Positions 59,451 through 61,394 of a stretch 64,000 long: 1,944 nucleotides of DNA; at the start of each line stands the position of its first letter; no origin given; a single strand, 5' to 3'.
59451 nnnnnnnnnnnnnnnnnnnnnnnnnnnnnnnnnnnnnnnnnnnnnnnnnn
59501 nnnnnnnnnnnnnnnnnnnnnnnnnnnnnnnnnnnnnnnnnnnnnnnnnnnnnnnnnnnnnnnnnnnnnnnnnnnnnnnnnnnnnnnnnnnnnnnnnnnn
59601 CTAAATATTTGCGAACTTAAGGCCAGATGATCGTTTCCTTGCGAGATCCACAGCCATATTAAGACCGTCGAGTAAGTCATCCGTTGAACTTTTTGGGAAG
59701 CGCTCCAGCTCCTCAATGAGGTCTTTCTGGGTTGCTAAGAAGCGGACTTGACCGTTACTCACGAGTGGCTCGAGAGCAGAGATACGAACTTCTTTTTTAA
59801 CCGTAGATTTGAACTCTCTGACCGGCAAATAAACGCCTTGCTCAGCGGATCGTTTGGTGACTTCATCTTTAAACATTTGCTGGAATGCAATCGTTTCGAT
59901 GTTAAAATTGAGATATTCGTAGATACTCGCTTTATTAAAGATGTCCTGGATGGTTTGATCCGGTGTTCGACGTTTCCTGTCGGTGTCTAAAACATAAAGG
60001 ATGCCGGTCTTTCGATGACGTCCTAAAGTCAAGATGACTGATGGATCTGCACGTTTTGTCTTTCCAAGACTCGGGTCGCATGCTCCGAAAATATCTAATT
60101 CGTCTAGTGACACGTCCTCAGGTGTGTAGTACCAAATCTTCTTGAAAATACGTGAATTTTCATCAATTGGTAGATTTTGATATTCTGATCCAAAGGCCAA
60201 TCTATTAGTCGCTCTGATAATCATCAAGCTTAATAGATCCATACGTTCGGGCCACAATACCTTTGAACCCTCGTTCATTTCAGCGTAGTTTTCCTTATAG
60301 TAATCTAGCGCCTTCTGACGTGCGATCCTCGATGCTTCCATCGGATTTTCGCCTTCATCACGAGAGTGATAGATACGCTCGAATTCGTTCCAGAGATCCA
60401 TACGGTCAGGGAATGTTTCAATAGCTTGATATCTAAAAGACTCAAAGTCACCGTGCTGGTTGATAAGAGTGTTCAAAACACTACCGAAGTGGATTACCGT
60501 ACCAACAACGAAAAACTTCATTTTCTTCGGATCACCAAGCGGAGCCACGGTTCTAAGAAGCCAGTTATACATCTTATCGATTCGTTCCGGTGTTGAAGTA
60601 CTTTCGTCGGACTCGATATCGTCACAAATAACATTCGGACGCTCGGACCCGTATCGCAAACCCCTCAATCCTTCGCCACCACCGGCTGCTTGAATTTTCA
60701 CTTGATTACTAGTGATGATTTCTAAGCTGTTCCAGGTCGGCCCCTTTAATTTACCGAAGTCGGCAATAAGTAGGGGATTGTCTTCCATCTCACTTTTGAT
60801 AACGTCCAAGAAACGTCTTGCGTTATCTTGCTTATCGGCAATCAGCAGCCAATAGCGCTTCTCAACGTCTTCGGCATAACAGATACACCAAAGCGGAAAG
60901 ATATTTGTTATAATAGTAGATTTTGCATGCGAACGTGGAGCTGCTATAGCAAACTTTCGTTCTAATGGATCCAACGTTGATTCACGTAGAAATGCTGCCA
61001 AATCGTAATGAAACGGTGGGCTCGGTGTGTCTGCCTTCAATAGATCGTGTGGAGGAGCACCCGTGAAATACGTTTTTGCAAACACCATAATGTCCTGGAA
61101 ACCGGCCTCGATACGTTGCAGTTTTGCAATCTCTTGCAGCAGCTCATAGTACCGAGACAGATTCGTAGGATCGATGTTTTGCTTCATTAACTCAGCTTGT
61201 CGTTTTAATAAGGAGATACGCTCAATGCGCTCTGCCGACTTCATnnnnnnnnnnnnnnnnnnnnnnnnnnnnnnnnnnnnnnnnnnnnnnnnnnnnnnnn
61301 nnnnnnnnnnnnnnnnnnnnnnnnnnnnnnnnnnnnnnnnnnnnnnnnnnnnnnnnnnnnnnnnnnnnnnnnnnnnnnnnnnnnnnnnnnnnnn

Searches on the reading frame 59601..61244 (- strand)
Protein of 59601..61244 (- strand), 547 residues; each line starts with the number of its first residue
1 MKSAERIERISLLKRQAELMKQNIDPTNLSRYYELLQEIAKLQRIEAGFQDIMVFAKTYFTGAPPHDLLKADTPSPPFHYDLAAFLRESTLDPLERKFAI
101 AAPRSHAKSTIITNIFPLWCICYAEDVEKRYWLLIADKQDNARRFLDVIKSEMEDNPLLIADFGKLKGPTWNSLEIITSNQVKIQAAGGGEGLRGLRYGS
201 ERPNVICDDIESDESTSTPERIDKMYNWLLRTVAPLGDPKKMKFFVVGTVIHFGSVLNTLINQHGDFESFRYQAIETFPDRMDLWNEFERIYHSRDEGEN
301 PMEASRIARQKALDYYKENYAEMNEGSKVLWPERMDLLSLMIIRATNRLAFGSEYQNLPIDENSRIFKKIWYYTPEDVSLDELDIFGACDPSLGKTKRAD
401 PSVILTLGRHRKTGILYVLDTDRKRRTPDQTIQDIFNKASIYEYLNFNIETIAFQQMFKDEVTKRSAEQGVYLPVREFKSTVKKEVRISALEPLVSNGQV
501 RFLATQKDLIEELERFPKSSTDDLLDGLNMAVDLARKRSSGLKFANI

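Call 8: search_dna_similar(query=window:59601-61244:-, collection=phages, mode=protein, max_rows=20)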
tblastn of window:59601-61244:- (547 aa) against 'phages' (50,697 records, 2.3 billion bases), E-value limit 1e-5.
Records with a match: 330; places in all: 330; records where one place covers at least 80% of the query: 287.
Best place of each record, by identity: <60% 330.
By first word of the organism name: Pseudomonas 122; Ralstonia 98; Bacteriophage 19; Paenibacillus 13; Bacillus 12; Streptomyces 7; Leptospira 5; Clostridium 4; Burkholderia 4; Rhizobium 3; and 28 more.
By host as written in the record: Ralstonia solanacearum 70; - 46; Pseudomonas aeruginosa 35; Pseudomonas aeruginosa PA14 32; Paenibacillus larvae 11; Ralstonia solanacearum Race 3, Biovar 1 6; Streptomyces viridochromogenes DSM40736 5; Bacillus alcalophilus CGMCC 1.3604 3; and 97 more.
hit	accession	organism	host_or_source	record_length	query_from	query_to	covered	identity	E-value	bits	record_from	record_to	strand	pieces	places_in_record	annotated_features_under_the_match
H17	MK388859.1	Klebsiella phage ST405-OXA48phi1.1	Klebsiella pneumoniae ST405-OXA48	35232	4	530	96%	36.3%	4e-66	238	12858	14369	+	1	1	putative large terminase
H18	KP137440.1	Mannheimia phage vB_MhM_3927AP2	Mannheimia haemolytica 3927A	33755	55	547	90%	38.0%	6e-79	276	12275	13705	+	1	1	terminase large subunit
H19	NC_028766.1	Mannheimia phage vB_MhM_3927AP2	Mannheimia haemolytica 3927A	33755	55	547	90%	38.0%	6e-79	276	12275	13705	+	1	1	terminase large subunit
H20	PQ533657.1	Pseudomonas phage Frizzy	Pseudomonas aeruginosa PA14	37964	40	545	93%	37.0%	2e-79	277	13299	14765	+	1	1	terminase large subunit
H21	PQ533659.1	Pseudomonas phage Meadow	Pseudomonas aeruginosa PA14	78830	40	545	93%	37.0%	2e-79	277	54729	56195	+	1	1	terminase large subunit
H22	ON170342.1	Ralstonia phage YO374_1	Ralstonia solanacearum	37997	1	530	97%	35.2%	1e-69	249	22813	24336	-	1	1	record has no annotation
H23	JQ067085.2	Pseudomonas phage PaMx73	Pseudomonas aeruginosa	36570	40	545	93%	36.8%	1e-79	278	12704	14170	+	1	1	terminase large subunit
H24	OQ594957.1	Pseudomonas phage vB_Pae_LESphi4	Pseudomonas aeruginosa LESB58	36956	40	545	93%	36.8%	2e-79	278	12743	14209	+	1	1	terminase large subunit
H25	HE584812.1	Pseudomonas phage LPB1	hospital sewage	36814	40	545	93%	36.8%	3e-79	277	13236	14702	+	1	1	putative large subunit terminase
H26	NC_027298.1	Pseudomonas phage LPB1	hospital sewage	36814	40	545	93%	36.8%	3e-79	277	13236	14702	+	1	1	terminase large subunit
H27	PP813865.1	Pseudomonas phage vB_PaeS_FBPa28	Pseudomonas sp.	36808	40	545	93%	36.8%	4e-79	276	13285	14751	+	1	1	terminase large subunit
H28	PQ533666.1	Pseudomonas phage Zilla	Pseudomonas aeruginosa PA14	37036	40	545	93%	36.8%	4e-79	276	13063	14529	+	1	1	terminase large subunit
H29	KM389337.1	Pseudomonas phage JBD58a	-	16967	40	545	93%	36.8%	5e-79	276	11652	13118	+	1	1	record has no annotation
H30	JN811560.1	Pseudomonas phage JBD26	-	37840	40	545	93%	36.8%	6e-79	276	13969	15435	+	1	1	hypothetical protein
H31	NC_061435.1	Pseudomonas phage JBD26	-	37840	40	545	93%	36.8%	6e-79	276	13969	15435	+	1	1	hypothetical protein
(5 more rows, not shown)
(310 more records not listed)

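Call 27: find_related_loci(query=window:59601-61244:-, collection=genome_contigs, flank=10000)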
Query window:59601-61244:- (547 aa) in genome_contigs; peptide patterns used: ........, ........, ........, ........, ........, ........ (x = any residue, [..] = any of these).
56 stretches matched a pattern, but none encodes a relative of the query by tblastn (E <= 1e-3).
